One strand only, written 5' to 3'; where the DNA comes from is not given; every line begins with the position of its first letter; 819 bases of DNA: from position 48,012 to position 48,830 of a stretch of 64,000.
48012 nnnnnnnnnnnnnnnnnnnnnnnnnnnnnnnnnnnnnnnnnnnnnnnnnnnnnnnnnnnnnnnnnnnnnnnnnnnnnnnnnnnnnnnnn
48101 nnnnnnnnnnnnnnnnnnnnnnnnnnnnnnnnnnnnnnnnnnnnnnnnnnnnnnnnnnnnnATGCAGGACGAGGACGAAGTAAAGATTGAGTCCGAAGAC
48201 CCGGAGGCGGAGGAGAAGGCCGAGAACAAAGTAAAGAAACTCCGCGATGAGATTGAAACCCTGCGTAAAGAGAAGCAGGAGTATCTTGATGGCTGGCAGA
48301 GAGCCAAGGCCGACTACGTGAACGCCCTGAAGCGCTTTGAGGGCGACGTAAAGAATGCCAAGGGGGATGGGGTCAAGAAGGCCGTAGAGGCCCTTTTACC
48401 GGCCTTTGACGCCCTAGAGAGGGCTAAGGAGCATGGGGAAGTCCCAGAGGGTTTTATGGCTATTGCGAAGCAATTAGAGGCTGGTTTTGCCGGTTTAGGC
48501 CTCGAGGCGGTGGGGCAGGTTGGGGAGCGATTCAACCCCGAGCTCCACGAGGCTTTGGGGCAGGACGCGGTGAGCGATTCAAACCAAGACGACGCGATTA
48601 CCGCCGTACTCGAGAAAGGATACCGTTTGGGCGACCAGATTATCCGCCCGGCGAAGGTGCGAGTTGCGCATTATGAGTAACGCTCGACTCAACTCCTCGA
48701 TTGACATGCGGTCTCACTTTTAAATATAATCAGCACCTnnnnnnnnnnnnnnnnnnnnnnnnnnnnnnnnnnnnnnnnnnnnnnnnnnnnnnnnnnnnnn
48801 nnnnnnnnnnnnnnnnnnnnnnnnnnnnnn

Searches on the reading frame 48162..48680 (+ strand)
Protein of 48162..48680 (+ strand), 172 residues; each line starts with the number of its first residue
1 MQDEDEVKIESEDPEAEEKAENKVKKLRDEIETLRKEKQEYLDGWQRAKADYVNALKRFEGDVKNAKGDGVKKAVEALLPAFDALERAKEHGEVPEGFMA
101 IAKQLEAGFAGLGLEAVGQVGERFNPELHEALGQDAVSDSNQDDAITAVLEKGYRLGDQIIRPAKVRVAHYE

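Call 8: search_protein_families(library=pfam, proteins=[window:48162-48680:+], max_evalue=0.01)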
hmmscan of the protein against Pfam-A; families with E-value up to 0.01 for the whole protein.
window:48162-48680:+ (172 aa): 1 family
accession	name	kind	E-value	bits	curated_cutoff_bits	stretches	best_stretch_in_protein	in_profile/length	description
PF01025.24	GrpE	-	1e-34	120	25.8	1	15-169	4-164/165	GrpE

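Call 9: find_related_loci(query=window:48162-48680:+, collection=genome_contigs, flank=4000)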
Query window:48162-48680:+ (172 aa) in genome_contigs; peptide patterns used: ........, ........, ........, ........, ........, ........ (x = any residue, [..] = any of these).
599 stretches matched a pattern (row limit reached: there are more); 551 encode a relative of the query (tblastn E <= 1e-3); the best 80 are kept; 80 distinct loci.
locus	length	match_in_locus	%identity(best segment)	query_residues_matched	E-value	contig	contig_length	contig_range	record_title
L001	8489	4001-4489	69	10-172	1e-71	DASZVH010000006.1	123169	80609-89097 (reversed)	MAG TPA_asm: Candidatus Paceibacterota bacterium isolate SMAG_U6126 k141_817028, whole genome shotgun sequence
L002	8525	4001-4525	56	1-172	7e-57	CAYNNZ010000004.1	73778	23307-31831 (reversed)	MAG TPA_asm: uncultured Candidatus Saccharibacteria bacterium isolate SRP170004_co1_499 genome assembly, contig: NODE_38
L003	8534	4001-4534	52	4-171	2e-56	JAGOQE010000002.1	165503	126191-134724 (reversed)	MAG: Candidatus Paceibacterota bacterium isolate Gw_Eff_bin_129 Gw_Eff_77_length_165503_cov_7.949249, whole genome shotg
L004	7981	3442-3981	53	4-172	2e-53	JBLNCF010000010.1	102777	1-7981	MAG: Bacillota bacterium isolate MAG132 PRJNA950955_bin39_renamed_9, whole genome shotgun sequence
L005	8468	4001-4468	54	17-172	3e-51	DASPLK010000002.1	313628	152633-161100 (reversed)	MAG TPA_asm: Candidatus Paceibacterota bacterium isolate SMAG_U12061 k141_105660, whole genome shotgun sequence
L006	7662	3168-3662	50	5-170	8e-50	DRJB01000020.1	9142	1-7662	MAG TPA_asm: Candidatus Kaiserbacteria bacterium isolate HyVt-407 HyVt-407_k95_139917, whole genome shotgun sequence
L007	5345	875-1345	53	16-172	1e-48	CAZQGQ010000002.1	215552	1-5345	MAG TPA_asm: uncultured Candidatus Saccharibacteria bacterium isolate SRP128246_co1_221 genome assembly, contig: NODE_16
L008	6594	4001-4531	52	1-171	9e-47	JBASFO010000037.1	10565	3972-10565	MAG: Minisyncoccia bacterium isolate MFD03500_ilm_asm_bin15 k127_86171, whole genome shotgun sequence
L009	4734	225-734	42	1-171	1e-40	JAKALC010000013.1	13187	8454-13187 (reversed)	MAG: bacterium isolate WY5.bin108 NODE_7986_length_13187_cov_1.017381, whole genome shotgun sequence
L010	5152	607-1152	42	1-172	5e-36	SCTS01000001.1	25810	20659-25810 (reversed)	MAG: Patescibacteria group bacterium isolate FW305_bin.14 FW305_bin.14-1040, whole genome shotgun sequence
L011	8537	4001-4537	41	1-172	1e-34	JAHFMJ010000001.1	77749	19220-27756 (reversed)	MAG: Candidatus Kaiserbacteria bacterium isolate nzgw454 NODE_88_length_77750_cov_5.246403, whole genome shotgun sequenc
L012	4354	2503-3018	42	4-168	1e-34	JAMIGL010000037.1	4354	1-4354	MAG: Candidatus Paceibacterota bacterium isolate UR_AS_metabat.84 k201_407724, whole genome shotgun sequence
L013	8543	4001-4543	38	1-168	1e-34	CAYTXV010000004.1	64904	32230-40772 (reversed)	MAG TPA_asm: uncultured Candidatus Saccharibacteria bacterium isolate SRP296810_co1_172 genome assembly, contig: NODE_35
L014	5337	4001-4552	41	1-171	4e-34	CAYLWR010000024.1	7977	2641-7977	MAG TPA_asm: uncultured Candidatus Saccharibacteria bacterium isolate SRP135725_co2_473 genome assembly, contig: k141_28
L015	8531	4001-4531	40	1-168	8e-33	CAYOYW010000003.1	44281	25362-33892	MAG TPA_asm: uncultured Candidatus Saccharibacteria bacterium isolate SRP257259_co1_256 genome assembly, contig: NODE_79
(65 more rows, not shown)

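Call 13: find_encoding_contigs(protein=window:48162-48680:+, flank=3000, max_places=10)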
Protein window:48162-48680:+ (172 aa): no gene with exactly this product is on record in the collection.

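Call 16: find_homologous_proteins(query=window:48162-48680:+, max_evalue=1e-30)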
Query window:48162-48680:+ (172 aa): 1459 proteins with E <= 1e-30 among 2705 candidates; the best 120 are listed.
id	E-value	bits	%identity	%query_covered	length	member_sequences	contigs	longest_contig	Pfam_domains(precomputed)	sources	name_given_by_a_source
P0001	4.8e-97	341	94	100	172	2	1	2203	PF01025.25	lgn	-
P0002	1.4e-86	307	85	98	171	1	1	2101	PF01025.25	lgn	-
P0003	3.1e-80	286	79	99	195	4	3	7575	PF01025.25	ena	-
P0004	2.7e-76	273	76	98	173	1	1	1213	PF01025.25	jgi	jgi:molecular chaperone GrpE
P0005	1.1e-74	268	73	98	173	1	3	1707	PF01025.25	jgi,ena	-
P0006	1.8e-74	267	73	99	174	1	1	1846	PF01025.25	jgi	jgi:molecular chaperone GrpE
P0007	9.1e-74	265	70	100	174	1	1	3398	PF01025.25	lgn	-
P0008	2.4e-73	264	71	99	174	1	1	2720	PF01025.25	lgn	-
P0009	3.3e-73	263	74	100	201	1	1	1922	PF01025.25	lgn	-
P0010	3.8e-73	263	70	99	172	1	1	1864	PF01025.25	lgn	-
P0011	4.5e-73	263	70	99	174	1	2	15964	PF01025.25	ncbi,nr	ncbi:MAG: molecular chaperone GrpE [Parcubacteria group bacterium Gr01-1014_49]|nr:MAG: molecular ch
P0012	1.2e-72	261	70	99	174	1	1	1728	PF01025.25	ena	-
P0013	1.5e-72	261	70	99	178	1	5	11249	PF01025.25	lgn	-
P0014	2.3e-72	260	70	99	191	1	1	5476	PF01025.25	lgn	-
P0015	2.5e-72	260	71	99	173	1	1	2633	PF01025.25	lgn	-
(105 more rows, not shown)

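Call 17: find_encoding_contigs(protein=P0001, flank=3000)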
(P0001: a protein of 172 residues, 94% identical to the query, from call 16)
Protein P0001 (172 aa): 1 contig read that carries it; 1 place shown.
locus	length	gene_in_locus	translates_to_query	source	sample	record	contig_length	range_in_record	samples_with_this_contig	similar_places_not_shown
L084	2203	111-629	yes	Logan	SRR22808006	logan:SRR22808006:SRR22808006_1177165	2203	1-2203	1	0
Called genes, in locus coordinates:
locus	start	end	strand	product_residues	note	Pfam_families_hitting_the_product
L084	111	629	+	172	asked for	PF01025:GrpE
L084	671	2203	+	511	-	?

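Call 18: find_encoding_contigs(protein=P0002, flank=3000)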
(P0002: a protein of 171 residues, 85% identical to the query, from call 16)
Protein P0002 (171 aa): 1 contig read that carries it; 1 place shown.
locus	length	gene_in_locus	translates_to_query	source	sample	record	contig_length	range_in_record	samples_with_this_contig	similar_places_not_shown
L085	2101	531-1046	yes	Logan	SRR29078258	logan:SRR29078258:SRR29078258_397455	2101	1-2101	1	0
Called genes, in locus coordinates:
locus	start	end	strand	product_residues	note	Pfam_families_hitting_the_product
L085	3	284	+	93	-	?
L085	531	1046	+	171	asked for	PF01025:GrpE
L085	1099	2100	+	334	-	?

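Call 19: find_encoding_contigs(protein=P0003, flank=3000)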
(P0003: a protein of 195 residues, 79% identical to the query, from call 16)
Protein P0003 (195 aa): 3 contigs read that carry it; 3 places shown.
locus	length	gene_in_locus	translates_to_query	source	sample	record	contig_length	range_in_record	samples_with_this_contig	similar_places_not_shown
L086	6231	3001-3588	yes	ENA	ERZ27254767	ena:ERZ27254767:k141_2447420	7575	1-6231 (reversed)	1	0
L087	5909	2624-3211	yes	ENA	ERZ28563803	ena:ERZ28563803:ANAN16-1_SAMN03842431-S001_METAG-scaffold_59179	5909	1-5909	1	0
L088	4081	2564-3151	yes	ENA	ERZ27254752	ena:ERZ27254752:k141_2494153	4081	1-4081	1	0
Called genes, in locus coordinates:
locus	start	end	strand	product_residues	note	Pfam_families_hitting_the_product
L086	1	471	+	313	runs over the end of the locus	PF01193:RNA_pol_L, PF13656:RNA_pol_L_2 (faint), PF01000:RNA_pol_A_bac, PF03118:RNA_pol_A_CTD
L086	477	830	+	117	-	PF01196:Ribosomal_L17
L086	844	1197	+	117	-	PF00572:Ribosomal_L13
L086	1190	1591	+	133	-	PF00380:Ribosomal_S9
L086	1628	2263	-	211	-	PF13529:Peptidase_C39_2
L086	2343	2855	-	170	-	-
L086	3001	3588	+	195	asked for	PF01025:GrpE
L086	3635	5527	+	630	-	PF00012:HSP70, PF06723:MreB_Mbl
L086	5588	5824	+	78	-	-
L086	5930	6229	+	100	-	?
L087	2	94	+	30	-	?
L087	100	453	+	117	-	PF01196:Ribosomal_L17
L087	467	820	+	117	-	PF00572:Ribosomal_L13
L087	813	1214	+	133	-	PF00380:Ribosomal_S9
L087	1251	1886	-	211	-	PF13529:Peptidase_C39_2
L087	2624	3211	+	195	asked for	PF01025:GrpE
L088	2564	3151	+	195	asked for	PF01025:GrpE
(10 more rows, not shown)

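Call 43: list_cluster_members(proteins=[P0001, P0002, P0003, P0004])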
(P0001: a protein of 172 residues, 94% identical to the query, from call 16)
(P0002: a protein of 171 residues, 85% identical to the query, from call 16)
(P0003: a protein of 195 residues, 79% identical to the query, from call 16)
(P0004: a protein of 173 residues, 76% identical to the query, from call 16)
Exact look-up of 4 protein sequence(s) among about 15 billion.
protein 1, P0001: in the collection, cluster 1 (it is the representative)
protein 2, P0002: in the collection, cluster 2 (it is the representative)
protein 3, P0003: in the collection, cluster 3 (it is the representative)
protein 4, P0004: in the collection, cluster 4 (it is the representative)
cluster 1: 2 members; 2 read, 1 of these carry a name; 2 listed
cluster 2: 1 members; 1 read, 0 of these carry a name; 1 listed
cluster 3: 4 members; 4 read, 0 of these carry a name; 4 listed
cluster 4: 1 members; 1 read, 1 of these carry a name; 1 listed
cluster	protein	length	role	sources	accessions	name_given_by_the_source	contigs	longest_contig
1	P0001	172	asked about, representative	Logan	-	-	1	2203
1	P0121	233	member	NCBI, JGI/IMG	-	molecular chaperone GrpE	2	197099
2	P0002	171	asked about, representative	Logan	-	-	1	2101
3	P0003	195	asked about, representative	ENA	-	-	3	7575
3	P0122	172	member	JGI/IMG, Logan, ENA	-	-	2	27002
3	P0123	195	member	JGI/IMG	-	-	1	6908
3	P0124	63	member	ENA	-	-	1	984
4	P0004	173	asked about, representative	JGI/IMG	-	molecular chaperone GrpE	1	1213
